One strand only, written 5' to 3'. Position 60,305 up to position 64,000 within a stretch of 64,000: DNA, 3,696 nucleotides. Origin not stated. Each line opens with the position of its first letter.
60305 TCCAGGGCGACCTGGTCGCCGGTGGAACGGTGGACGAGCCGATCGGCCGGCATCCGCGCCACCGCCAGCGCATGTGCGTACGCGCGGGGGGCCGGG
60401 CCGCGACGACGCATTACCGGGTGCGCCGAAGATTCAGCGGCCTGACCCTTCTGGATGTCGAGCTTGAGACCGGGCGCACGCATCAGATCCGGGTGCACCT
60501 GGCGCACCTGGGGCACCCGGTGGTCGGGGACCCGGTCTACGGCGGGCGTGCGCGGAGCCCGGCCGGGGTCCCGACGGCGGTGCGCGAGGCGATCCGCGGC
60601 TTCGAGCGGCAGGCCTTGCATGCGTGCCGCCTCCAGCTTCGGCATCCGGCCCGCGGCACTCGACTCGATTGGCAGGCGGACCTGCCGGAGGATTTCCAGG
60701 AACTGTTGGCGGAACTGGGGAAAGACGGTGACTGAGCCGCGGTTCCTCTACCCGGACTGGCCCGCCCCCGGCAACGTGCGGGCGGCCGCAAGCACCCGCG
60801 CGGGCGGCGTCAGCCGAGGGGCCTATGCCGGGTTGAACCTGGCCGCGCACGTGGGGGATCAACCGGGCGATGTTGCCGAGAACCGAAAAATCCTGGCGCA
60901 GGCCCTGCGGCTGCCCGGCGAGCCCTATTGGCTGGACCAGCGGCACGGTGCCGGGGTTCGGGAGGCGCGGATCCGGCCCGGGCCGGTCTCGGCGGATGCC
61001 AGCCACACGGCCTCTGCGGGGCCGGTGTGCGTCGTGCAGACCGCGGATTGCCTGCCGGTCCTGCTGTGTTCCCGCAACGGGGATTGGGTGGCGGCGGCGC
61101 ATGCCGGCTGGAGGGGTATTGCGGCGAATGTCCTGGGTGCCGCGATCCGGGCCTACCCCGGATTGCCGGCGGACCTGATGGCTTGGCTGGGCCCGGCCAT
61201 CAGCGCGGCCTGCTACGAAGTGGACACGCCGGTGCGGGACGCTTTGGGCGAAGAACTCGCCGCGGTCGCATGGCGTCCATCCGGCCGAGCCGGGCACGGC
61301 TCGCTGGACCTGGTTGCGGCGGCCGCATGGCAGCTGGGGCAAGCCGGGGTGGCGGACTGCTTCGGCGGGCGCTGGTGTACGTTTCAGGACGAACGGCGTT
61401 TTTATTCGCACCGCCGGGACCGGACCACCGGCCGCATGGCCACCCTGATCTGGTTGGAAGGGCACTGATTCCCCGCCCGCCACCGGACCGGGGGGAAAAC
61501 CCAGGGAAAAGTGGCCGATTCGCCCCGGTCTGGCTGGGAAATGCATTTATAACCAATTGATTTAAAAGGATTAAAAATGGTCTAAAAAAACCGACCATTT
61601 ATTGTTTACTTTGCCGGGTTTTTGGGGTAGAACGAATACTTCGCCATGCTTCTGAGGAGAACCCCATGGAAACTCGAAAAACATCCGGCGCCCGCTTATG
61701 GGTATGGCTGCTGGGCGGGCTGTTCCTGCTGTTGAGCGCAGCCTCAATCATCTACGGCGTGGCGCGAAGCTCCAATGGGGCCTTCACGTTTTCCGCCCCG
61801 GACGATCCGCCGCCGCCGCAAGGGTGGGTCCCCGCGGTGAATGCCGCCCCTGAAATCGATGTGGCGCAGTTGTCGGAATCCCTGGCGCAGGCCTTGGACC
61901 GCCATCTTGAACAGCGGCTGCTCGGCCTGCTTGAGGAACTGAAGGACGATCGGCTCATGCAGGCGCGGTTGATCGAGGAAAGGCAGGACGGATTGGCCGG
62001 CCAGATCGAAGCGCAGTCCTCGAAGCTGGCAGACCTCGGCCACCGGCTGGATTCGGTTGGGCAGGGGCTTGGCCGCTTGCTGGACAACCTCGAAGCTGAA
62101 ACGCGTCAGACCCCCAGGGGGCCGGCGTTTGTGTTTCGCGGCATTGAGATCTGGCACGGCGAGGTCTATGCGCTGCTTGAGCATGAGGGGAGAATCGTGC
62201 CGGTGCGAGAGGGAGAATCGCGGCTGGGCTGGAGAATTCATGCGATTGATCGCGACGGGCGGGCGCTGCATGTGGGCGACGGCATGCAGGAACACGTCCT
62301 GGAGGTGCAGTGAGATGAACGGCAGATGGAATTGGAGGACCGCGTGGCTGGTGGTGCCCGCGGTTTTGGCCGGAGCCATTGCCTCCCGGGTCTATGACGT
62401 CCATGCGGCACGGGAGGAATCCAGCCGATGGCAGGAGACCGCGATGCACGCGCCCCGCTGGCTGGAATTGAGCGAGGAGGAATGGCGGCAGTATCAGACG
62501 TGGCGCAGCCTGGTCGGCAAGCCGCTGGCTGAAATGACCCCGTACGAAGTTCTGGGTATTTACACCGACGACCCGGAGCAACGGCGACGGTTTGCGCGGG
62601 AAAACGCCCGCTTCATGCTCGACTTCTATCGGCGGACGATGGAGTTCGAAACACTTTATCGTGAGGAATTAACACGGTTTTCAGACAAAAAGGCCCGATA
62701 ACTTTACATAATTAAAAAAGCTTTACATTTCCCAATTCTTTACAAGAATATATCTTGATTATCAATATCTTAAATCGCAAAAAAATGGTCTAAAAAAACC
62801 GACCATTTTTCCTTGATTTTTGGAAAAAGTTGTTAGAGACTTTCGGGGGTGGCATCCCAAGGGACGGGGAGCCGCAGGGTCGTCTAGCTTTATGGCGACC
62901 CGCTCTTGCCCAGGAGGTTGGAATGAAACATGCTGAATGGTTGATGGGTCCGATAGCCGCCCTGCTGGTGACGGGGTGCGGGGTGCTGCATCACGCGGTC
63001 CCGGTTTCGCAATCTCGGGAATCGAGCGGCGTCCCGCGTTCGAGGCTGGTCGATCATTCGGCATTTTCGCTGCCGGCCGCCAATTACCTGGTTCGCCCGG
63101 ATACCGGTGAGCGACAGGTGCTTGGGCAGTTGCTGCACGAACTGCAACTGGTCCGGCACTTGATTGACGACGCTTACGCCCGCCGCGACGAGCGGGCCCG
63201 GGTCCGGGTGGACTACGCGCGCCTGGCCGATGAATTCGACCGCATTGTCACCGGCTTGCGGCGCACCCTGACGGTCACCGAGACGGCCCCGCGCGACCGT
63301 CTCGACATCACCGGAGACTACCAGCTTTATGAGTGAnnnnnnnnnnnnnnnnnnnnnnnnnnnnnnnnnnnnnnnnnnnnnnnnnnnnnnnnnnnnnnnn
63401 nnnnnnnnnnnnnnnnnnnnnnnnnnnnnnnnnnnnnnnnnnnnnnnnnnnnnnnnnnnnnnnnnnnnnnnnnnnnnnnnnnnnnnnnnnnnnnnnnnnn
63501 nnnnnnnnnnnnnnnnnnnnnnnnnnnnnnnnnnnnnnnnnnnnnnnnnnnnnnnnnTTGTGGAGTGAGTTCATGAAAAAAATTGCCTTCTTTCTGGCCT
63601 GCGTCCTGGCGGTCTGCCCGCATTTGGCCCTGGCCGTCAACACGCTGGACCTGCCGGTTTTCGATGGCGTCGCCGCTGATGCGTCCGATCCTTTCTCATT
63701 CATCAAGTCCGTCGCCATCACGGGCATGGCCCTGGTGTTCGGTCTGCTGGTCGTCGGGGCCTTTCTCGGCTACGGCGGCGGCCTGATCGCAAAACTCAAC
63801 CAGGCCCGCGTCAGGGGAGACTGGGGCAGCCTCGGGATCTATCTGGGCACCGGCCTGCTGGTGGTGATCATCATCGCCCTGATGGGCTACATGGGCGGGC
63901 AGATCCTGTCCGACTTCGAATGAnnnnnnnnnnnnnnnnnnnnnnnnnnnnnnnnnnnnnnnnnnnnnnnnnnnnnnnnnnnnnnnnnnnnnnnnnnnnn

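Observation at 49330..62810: Bipartite AT-rich cis-module (TTTACAT box + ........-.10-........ palindrome) repeated 4 times upstream of small membrane/coiled-coil genes: candidate novel regulon or mobile promoter cassette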

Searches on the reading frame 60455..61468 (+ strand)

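Call 13: search_protein_families(library=pfam, proteins=[window:60455-61468:+], max_evalue=0.01)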
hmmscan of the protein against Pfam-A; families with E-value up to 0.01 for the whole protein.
window:60455-61468:+ (337 aa): 1 family
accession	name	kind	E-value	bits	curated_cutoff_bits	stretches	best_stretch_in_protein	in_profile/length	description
PF02578.20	Cu-oxidase_4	-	4e-67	226.5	22.9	1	113-333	1-238/238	Multi-copper polyphenol oxidoreductase laccase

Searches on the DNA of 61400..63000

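Call 88: search_rna_families(source=window, start=61400, end=63000, threshold=evalue, max_evalue=1)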
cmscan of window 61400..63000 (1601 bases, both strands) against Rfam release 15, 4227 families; matches with E-value up to 1: 0.
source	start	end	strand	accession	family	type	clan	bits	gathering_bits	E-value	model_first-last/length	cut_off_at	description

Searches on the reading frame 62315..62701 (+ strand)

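Call 13: search_protein_families(library=pfam, proteins=[window:62315-62701:+], max_evalue=0.01)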
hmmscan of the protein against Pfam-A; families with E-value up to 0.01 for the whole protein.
window:62315-62701:+ (128 aa): 0 families

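Call 35: search_protein_families(library=ncbifam, proteins=[window:62315-62701:+], max_evalue=0.01)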
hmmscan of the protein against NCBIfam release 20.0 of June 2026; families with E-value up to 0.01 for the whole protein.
window:62315-62701:+ (128 aa): 1 family
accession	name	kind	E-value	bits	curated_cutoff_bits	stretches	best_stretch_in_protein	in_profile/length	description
TIGR03759.1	conj_TIGR03759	hypoth_equivalog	1.1e-07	31.5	126.4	1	41-121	4-84/200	TIGR03759 family integrating conjugative element protein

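Call 82: search_protein_families(library=phrogs, proteins=[window:62315-62701:+], max_evalue=0.01)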
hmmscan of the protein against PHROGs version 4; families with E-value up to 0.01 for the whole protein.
window:62315-62701:+ (128 aa): 0 families

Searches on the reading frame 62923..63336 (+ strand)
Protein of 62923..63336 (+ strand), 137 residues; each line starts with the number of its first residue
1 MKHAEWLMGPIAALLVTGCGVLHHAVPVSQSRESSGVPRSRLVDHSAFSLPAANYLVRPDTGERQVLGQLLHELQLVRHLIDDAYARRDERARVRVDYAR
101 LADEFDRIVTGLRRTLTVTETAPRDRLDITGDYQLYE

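Call 13: search_protein_families(library=pfam, proteins=[window:62923-63336:+], max_evalue=0.01)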
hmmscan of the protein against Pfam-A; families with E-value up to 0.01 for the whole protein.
window:62923-63336:+ (137 aa): 1 family
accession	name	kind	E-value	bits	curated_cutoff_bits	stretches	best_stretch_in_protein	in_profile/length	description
PF09686.15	Plasmid_RAQPRD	-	4.4e-12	46.4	23.1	1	60-133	2-76/76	Plasmid protein of unknown function (Plasmid_RAQPRD)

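Call 35: search_protein_families(library=ncbifam, proteins=[window:62923-63336:+], max_evalue=0.01)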
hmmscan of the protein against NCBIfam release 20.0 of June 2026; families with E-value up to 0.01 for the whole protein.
window:62923-63336:+ (137 aa): 1 family
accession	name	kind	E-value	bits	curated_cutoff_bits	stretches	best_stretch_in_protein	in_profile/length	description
TIGR01690.2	ICE_RAQPRD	equivalog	1.7e-11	44.1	50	1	62-134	5-79/80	integrative conjugative element protein, RAQPRD family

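Call 49: find_homologous_proteins(query=window:62923-63336:+)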
Query window:62923-63336:+ (137 aa): 37 proteins with E <= 0.001 among 113 candidates.
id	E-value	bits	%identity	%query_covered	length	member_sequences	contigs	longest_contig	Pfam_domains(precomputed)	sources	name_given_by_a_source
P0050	3.5e-84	297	100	100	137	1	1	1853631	PF09686.16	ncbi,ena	-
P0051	1.8e-74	266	88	100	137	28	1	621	PF09686.16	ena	-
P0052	1.2e-73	263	88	100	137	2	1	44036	PF09686.16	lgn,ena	-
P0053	3.5e-73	262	88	100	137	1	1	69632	PF09686.16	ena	-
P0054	9.2e-73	260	87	100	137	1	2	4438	PF09686.16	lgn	-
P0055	1.4e-72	260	88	100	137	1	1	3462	PF09686.16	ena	-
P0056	2.0e-72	259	88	100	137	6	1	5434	PF09686.16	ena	-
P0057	5.8e-71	255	86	100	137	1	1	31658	PF09686.16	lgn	-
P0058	4.9e-67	242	80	100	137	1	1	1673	PF09686.16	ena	-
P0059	2.0e-66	240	82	100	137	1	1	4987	PF09686.16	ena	-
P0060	6.4e-65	235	87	90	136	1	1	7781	PF09686.16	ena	-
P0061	1.2e-64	234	80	100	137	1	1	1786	PF09686.16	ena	-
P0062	2.4e-64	233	80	100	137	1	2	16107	PF09686.16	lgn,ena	-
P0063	4.8e-64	232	78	100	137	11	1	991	PF09686.16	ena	-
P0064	2.2e-63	230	80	100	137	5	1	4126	PF09686.16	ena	-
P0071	4.5e-56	206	71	99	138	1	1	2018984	PF09686.16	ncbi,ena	-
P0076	6.8e-40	154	58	100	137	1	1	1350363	PF09686.16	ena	-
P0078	2.3e-33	133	53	100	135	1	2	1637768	PF09686.16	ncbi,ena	-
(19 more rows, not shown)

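Call 50: find_encoding_contigs(protein=P0050, flank=10000, max_places=2)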
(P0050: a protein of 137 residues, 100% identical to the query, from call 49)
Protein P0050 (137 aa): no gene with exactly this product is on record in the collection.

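Call 51: find_encoding_contigs(protein=P0078, flank=10000, max_places=2)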
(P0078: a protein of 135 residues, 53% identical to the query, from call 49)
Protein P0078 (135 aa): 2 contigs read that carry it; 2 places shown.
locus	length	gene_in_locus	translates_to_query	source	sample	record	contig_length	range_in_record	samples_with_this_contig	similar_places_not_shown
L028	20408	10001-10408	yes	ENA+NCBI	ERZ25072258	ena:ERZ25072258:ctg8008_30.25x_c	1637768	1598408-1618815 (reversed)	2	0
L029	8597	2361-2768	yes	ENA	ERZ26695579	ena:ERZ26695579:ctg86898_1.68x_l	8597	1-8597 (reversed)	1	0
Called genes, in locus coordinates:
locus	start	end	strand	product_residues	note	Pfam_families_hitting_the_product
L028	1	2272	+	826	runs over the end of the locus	PF02771:Acyl-CoA_dh_N, PF02770:Acyl-CoA_dh_M, PF00441:Acyl-CoA_dh_1, PF09317:ACDH_C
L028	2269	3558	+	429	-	PF00108:Thiolase_N, PF00109:ketoacyl-synt, PF02803:Thiolase_C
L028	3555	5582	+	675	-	PF00378:ECH_1, PF16113:ECH_2, PF02737:3HCDH_N, PF00725:3HCDH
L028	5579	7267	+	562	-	PF00501:AMP-binding, PF23562:AMP-binding_C_3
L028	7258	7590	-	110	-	-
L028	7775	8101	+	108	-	PF00085:Thioredoxin, PF13098:Thioredoxin_2, PF13905:Thioredoxin_8 (faint)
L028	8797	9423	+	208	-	-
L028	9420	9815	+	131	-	-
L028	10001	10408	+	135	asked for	PF09686:Plasmid_RAQPRD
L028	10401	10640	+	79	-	-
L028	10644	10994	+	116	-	-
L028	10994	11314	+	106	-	PF11990:DUF3487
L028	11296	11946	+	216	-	PF11444:DUF2895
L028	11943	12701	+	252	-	PF11920:DUF3438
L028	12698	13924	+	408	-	-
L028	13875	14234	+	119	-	-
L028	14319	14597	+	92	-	-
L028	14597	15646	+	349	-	PF06834:TraU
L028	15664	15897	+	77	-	-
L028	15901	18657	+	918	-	PF11130:TraC_F_IV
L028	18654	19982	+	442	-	-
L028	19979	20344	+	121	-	-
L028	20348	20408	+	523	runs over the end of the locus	PF07916:TraG_N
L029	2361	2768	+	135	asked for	PF09686:Plasmid_RAQPRD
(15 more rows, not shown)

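Call 54: find_encoding_contigs(protein=P0076, flank=10000, max_places=1)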
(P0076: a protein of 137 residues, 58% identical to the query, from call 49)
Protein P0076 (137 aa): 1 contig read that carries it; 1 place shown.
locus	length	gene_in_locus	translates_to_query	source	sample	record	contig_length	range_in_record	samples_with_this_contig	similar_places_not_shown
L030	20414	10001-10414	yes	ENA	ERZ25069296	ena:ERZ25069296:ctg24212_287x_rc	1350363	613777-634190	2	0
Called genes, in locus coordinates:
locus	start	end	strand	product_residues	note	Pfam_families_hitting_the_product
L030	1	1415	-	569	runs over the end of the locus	PF00587:tRNA-synt_2b, PF04073:tRNA_edit, PF03129:HGTP_anticodon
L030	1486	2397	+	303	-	PF00126:HTH_1, PF12849:PBP_like_2 (faint), PF03466:LysR_substrate, PF12727:PBP_like (faint)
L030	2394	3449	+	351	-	PF01594:AI-2E_transport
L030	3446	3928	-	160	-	PF00578:AhpC-TSA, PF08534:Redoxin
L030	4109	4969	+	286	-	PF00701:DHDPS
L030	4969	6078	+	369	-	PF06804:BamC_C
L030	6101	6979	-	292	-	PF02649:GCHY-1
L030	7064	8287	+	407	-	PF14306:PUA_2, PF01747:ATP-sulfurylase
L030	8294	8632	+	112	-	-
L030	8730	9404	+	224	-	-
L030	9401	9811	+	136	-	-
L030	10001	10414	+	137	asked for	PF09686:Plasmid_RAQPRD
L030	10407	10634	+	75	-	-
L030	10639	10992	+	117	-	-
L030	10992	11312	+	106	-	PF11990:DUF3487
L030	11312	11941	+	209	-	PF11444:DUF2895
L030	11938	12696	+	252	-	PF11920:DUF3438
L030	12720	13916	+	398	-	-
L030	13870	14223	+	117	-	-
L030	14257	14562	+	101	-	-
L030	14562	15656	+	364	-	PF06834:TraU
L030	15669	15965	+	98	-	-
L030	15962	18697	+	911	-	PF11130:TraC_F_IV, PF04665:Pox_A32 (faint)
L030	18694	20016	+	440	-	-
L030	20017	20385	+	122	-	-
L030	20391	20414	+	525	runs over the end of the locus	PF07916:TraG_N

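Call 55: find_encoding_contigs(protein=P0071, flank=10000, max_places=1)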
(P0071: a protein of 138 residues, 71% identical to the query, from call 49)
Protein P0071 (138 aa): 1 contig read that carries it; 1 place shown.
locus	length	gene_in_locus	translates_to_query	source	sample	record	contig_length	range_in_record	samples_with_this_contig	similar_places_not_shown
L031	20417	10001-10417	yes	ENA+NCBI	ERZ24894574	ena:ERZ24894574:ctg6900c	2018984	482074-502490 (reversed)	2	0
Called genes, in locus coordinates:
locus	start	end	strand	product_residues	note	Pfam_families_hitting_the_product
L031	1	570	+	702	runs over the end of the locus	PF17191:RecG_wedge, PF01336:tRNA_anti-codon (weak), PF00176:SNF2-rel_dom (weak), PF00270:DEAD, PF04851:ResIII, PF22590:Cas3-like_C_2 (faint), PF00271:Helicase_C, PF19833:RecG_dom3_C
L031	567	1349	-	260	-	PF07072:ZapD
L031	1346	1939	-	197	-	PF01121:CoaE, PF13671:AAA_33 (faint)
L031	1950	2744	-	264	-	PF06750:A24_N_bact, PF01478:Peptidase_A24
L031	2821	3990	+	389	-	PF07995:GSDH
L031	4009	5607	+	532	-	PF00795:CN_hydrolase, PF02540:NAD_synthase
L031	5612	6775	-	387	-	PF07719:TPR_2 (faint), PF13428:TPR_14 (faint), PF13512:TPR_18, PF13525:YfiO, PF13174:TPR_6 (faint), PF13432:TPR_16 (faint)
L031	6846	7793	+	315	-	PF01479:S4 (weak), PF00849:PseudoU_synth_2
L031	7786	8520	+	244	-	PF02578:Cu-oxidase_4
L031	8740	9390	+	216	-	-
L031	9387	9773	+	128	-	-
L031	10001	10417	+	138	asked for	PF09686:Plasmid_RAQPRD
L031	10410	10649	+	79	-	-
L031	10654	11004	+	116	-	-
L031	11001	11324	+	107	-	PF11990:DUF3487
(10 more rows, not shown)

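Call 71: search_dna_similar(query=window:62923-63336:+, collection=plasmids, mode=protein, max_evalue=0.001, max_rows=15)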
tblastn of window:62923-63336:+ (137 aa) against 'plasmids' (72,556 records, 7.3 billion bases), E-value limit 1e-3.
No match.

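Call 78: search_protein_families(library=pfam, proteins=[L030:8294-8632:+, L028:8293-8508:+, L028:7258-7590:-, L028:8797-9423:+, L030:8730-9404:+, L028:9420-9815:+], max_evalue=0.1)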
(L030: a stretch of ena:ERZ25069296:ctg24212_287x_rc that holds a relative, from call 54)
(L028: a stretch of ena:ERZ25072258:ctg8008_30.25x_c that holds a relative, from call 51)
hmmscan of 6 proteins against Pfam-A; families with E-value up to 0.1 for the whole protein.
L030:8294-8632:+ (112 aa): 1 family
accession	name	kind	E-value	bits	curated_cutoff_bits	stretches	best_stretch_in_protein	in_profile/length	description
PF06412.16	TraD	-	0.04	14.2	22.3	1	59-84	30-55/62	Conjugal transfer protein TraD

L028:8293-8508:+ (71 aa): 0 families

L028:7258-7590:- (110 aa): 1 family
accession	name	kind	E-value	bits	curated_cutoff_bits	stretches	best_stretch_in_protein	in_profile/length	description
PF14218.11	COP23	-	0.038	14.2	27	1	38-77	28-65/138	Circadian oscillating protein COP23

L028:8797-9423:+ (208 aa): 1 family
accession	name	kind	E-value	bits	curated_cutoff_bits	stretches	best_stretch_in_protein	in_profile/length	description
PF06785.16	UPF0242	-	0.014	15.9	33.5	1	9-137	30-168/194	Uncharacterised protein family (UPF0242) N-terminus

L030:8730-9404:+ (224 aa): 5 families
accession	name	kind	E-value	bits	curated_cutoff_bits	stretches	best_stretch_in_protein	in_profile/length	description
PF14071.11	YlbD_coat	-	0.015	16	27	1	98-167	53-124/126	Putative coat protein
PF07083.16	DUF1351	-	0.032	14.4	27.8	1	70-140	68-137/210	Protein of unknown function (DUF1351)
PF05929.16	Phage_GPO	-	0.042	13.9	33.6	1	90-150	175-235/268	Phage capsid scaffolding protein (GPO) serine peptidase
PF06424.17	PRP1_N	-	0.045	14.6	22.4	1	78-125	74-125/144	PRP1 splicing factor, N-terminal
PF00261.25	Tropomyosin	-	0.047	13.6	38.6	1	78-150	142-216/242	Tropomyosin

L028:9420-9815:+ (131 aa): 0 families

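Call 91: list_cluster_members(proteins=[P0051, P0052, P0053, P0056, P0057, P0063, P0064, P0050])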
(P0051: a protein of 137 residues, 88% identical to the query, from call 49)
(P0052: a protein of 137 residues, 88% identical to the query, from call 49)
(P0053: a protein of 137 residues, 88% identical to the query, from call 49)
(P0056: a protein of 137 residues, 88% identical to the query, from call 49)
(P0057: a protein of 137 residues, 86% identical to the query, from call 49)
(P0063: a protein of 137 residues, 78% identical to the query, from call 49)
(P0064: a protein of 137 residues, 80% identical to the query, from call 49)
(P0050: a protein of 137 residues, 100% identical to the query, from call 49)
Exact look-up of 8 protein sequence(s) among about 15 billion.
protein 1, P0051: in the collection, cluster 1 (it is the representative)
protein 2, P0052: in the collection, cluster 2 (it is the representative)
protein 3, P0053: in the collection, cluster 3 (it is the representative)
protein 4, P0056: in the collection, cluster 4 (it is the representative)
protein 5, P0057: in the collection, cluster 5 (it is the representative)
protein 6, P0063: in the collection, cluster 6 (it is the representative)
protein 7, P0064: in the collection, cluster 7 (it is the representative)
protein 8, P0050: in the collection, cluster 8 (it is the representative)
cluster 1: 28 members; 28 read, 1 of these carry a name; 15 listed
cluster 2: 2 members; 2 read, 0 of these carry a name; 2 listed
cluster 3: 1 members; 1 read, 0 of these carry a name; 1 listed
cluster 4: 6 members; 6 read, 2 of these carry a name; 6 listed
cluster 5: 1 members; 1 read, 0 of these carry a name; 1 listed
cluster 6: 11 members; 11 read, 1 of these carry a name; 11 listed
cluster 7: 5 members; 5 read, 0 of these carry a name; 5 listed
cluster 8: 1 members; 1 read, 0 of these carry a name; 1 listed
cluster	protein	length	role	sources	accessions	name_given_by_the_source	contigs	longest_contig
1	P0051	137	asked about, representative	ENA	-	-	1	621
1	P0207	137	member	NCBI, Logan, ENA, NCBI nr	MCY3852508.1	MAG: RAQPRD family integrative conjugative element protein [Gammaproteobacteria bacterium] | RAQPRD family integrative conjugative element protein [Gammaproteobacteria bacterium]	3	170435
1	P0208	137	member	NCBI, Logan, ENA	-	-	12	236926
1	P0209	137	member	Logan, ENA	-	-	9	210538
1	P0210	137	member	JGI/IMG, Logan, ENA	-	-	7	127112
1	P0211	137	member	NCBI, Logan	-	-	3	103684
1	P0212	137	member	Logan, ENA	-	-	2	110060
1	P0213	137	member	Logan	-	-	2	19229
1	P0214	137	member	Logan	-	-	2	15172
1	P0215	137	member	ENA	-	-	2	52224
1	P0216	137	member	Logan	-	-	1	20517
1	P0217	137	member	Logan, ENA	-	-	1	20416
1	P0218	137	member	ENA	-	-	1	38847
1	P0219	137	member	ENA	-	-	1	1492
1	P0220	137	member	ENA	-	-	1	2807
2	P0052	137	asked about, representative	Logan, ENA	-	-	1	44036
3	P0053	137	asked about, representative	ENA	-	-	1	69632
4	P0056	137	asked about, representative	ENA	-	-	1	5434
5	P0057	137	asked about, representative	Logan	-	-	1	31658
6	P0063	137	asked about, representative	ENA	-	-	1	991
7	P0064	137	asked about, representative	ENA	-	-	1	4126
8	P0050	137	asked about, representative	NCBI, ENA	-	-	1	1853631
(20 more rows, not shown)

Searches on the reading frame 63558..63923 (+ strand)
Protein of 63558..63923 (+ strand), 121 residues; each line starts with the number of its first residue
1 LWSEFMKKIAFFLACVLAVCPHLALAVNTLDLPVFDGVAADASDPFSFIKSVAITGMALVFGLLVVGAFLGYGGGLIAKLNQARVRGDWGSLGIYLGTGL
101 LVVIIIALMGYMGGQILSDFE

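Call 14: search_protein_families(library=pfam, proteins=[window:63558-63923:+], max_evalue=0.01)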
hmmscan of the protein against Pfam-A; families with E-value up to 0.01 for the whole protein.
window:63558-63923:+ (121 aa): 1 family
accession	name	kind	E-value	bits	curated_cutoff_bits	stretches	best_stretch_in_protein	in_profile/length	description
PF11190.13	DUF2976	-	0.0017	18.6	28.2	1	40-106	10-77/87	Protein of unknown function (DUF2976)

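Call 35: search_protein_families(library=ncbifam, proteins=[window:63558-63923:+], max_evalue=0.01)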
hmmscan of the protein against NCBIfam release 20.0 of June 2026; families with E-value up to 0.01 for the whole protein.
window:63558-63923:+ (121 aa): 0 families
